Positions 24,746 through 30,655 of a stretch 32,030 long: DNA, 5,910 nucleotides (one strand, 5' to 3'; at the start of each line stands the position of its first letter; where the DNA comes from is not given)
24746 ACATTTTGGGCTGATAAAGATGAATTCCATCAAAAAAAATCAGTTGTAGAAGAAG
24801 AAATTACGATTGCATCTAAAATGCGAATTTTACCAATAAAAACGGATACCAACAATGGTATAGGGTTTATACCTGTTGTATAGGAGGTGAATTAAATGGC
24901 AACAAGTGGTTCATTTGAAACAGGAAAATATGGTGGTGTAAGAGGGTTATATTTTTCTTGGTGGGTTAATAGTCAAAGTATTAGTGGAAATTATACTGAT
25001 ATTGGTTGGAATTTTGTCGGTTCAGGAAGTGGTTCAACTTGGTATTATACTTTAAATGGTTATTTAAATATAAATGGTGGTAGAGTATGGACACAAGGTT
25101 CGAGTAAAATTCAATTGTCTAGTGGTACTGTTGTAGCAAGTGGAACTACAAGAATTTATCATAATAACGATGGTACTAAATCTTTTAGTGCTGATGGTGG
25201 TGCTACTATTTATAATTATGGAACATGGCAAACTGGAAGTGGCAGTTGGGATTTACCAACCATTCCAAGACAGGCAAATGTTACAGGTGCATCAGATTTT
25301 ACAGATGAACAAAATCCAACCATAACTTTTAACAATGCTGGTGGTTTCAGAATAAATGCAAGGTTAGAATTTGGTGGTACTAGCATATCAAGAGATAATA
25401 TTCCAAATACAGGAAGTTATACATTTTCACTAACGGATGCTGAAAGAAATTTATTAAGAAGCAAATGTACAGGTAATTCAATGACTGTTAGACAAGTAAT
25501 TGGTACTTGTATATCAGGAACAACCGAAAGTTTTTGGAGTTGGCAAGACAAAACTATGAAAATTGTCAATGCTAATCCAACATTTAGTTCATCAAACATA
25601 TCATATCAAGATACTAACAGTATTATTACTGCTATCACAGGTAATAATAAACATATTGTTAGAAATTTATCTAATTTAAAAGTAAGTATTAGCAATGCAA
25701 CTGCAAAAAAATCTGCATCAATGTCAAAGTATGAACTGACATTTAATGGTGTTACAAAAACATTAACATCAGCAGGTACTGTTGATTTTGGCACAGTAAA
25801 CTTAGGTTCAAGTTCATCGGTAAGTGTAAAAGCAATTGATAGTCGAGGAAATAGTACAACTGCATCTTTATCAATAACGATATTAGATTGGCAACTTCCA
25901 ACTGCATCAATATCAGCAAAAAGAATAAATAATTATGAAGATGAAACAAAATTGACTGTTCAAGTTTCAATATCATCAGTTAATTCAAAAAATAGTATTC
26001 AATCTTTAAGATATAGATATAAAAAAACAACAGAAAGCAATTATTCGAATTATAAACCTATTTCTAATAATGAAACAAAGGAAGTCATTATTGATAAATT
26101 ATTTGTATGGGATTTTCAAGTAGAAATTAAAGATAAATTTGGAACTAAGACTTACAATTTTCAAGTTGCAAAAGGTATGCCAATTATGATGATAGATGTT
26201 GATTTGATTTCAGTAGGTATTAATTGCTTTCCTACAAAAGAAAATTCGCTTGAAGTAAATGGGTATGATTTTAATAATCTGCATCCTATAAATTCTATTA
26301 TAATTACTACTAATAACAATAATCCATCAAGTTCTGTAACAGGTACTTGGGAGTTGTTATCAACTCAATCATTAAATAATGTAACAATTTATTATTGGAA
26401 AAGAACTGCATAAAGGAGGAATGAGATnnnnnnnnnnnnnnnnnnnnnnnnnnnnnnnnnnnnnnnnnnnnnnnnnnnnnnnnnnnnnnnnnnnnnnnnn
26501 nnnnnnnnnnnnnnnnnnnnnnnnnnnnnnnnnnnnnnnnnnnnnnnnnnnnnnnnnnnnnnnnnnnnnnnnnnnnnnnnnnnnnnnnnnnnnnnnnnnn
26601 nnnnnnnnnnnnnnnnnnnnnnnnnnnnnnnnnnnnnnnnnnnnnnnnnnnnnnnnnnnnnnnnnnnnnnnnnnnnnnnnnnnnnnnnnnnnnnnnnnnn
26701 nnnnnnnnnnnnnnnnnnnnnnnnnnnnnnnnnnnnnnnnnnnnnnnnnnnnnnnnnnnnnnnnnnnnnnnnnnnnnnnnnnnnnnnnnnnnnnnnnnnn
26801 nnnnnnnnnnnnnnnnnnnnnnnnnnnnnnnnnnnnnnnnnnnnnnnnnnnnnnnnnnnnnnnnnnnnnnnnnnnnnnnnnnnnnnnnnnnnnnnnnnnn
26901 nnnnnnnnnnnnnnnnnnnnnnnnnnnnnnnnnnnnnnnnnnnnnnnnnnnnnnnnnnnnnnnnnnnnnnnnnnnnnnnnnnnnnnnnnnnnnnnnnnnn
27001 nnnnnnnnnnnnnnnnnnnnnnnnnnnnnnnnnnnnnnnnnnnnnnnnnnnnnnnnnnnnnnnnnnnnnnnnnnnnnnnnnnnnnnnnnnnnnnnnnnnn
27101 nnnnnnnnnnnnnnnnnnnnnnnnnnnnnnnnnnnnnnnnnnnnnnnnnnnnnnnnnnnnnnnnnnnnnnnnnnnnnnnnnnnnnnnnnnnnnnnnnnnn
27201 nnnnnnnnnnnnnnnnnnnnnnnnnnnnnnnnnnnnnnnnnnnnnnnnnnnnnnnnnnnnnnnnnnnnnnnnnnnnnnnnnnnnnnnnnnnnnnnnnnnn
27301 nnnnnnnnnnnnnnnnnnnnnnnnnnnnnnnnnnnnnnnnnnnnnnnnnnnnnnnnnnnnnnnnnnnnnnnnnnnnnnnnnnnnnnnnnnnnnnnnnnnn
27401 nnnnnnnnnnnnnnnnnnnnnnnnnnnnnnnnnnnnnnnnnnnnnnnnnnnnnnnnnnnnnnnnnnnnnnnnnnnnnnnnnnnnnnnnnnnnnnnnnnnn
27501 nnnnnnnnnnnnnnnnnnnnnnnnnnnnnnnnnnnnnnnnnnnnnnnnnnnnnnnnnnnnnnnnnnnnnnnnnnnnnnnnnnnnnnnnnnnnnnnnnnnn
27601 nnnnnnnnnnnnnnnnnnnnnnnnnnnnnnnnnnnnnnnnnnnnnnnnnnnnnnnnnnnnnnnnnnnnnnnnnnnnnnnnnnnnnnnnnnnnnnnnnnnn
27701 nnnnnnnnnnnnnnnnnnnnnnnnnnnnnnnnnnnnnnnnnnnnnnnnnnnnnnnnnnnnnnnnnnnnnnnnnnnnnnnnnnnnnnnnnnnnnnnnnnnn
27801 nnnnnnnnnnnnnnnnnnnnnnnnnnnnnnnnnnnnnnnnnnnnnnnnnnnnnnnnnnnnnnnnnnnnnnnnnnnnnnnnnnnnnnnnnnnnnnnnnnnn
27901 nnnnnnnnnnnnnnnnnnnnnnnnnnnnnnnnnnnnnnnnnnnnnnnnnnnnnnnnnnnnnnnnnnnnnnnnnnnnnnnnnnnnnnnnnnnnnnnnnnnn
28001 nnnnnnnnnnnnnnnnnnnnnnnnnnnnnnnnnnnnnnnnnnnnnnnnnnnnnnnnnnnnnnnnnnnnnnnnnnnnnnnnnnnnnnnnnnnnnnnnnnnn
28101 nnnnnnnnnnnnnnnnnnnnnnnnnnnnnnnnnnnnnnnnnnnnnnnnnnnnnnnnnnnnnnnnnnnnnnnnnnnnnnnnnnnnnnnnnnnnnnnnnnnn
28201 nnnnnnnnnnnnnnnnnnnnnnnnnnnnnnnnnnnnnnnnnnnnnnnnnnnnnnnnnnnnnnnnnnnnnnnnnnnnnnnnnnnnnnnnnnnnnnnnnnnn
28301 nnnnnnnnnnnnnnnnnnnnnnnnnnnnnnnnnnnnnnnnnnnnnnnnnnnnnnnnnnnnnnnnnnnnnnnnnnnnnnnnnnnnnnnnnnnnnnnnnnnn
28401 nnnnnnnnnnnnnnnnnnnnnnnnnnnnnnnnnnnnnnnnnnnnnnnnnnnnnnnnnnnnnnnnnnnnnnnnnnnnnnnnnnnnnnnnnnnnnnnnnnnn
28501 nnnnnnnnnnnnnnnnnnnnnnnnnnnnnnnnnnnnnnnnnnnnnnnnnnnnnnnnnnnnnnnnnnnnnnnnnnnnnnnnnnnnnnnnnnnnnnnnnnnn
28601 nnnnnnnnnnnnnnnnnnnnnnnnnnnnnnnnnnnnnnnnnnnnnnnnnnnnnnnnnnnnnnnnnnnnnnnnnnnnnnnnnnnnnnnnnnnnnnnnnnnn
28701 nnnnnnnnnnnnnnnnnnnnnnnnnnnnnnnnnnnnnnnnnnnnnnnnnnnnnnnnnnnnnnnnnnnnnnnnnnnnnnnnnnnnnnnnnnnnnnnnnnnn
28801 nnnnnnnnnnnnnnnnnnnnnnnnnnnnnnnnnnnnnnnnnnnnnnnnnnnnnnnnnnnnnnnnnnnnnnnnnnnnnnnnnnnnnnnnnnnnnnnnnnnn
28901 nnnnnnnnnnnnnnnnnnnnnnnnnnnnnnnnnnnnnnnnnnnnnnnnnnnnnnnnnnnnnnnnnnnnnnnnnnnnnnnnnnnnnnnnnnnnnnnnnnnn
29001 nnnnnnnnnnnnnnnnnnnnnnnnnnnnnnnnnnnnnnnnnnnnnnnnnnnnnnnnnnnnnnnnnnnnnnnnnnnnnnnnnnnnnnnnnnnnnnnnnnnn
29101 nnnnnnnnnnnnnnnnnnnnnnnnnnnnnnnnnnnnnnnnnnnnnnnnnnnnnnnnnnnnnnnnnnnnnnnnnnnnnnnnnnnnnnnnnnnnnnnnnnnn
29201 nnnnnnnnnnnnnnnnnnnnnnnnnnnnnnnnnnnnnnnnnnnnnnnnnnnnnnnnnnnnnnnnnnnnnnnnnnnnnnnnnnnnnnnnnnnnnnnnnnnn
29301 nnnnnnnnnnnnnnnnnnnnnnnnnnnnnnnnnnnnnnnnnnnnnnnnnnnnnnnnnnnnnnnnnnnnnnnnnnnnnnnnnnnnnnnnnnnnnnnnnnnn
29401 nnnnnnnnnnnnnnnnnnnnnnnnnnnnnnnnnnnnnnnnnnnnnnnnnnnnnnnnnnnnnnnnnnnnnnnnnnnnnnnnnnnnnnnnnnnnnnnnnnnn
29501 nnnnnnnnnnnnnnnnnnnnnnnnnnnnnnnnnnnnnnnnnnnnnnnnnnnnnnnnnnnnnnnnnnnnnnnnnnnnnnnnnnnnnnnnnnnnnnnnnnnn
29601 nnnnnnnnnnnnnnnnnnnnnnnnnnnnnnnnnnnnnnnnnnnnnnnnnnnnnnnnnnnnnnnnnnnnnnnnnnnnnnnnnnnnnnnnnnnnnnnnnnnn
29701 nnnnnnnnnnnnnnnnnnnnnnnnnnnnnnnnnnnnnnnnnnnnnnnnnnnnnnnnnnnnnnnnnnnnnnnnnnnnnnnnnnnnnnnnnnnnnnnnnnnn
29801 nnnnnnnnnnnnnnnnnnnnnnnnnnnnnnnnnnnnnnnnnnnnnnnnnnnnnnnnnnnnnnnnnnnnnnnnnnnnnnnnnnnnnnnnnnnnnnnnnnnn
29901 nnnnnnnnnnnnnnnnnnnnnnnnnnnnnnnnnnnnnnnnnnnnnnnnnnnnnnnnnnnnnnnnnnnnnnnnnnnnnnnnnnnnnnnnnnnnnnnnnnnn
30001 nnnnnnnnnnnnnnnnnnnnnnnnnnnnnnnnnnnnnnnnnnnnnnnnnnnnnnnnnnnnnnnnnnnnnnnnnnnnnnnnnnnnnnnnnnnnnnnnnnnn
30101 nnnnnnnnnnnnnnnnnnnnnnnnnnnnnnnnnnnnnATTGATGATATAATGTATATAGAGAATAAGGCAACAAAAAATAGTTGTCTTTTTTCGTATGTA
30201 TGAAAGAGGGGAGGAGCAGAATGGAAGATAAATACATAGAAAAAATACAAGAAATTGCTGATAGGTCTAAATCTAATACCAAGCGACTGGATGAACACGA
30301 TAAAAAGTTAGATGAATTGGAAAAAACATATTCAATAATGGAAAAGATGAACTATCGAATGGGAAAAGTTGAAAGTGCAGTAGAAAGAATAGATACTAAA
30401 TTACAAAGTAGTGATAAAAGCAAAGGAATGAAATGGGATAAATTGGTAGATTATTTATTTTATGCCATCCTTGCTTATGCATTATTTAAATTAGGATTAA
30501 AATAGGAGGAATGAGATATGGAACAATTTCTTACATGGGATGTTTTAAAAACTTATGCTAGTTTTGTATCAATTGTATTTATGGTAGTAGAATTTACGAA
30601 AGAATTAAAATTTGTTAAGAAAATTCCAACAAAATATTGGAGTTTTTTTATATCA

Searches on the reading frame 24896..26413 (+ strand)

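Call 72: search_protein_families(library=phrogs, proteins=[window:24896-26413:+], max_evalue=0.001)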
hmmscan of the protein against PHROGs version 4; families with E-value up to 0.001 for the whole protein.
window:24896-26413:+ (505 aa): 3 families
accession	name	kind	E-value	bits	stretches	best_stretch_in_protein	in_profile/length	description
phrog_372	-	tail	2.6e-80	272.1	1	1-490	1-503/743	tail protein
phrog_18627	-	tail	1.8e-16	61.3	1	16-316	10-317/317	tail protein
phrog_2370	-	connector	0.00015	21.5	1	255-505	441-652/652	neck passage structure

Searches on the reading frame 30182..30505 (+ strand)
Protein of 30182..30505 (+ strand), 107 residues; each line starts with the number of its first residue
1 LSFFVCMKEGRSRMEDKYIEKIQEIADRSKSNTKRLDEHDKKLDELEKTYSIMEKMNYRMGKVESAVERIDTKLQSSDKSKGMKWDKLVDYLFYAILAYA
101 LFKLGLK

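Call 11: search_protein_families(library=pfam, proteins=[window:30182-30505:+], max_evalue=0.01)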
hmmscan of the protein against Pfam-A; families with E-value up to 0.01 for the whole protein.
window:30182-30505:+ (107 aa): 1 family
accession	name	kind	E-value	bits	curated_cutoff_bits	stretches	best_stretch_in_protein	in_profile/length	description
PF23991.1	DUF7310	-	0.0011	19.8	40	1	19-74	22-74/83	Coiled-coil region of unknown function (DUF7310)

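Call 13: search_protein_families(library=ncbifam, proteins=[window:30182-30505:+], max_evalue=1)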
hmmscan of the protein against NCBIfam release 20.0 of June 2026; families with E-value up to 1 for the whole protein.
window:30182-30505:+ (107 aa): 6 families
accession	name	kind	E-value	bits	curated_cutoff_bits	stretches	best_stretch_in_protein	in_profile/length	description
TIGR03779.1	Bac_Flav_CT_M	equivalog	0.0017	17.7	172.45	1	10-71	140-191/410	conjugative transposon protein TraM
NF003034.1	PRK03918.1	equivalog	0.0085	14.1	700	1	17-79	204-266/878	DNA double-strand break repair ATPase Rad50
NF045487.1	ASRP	equivalog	0.0095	14.6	300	1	17-79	122-184/593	archaea-specific SMC-related protein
NF047515.1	SpiroCoCo_C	equivalog_domain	0.011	14.9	125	1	20-78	90-148/313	SpiroCoCo family coiled-coil protein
NF053563.1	Rkd4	equivalog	0.019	13.1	860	1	14-75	436-497/747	arcadin-4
TIGR02976.1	phageshock_pspB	equivalog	0.26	11.6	51.7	1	27-67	26-65/75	envelope stress response membrane protein PspB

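Call 72: search_protein_families(library=phrogs, proteins=[window:30212-30505:+], max_evalue=0.001)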
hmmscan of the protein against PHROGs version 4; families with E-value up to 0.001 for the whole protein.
window:30212-30505:+ (97 aa): 1 family
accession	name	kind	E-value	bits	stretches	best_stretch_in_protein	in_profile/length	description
phrog_937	-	other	6.4e-09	37.2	1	7-95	8-111/115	hemolysin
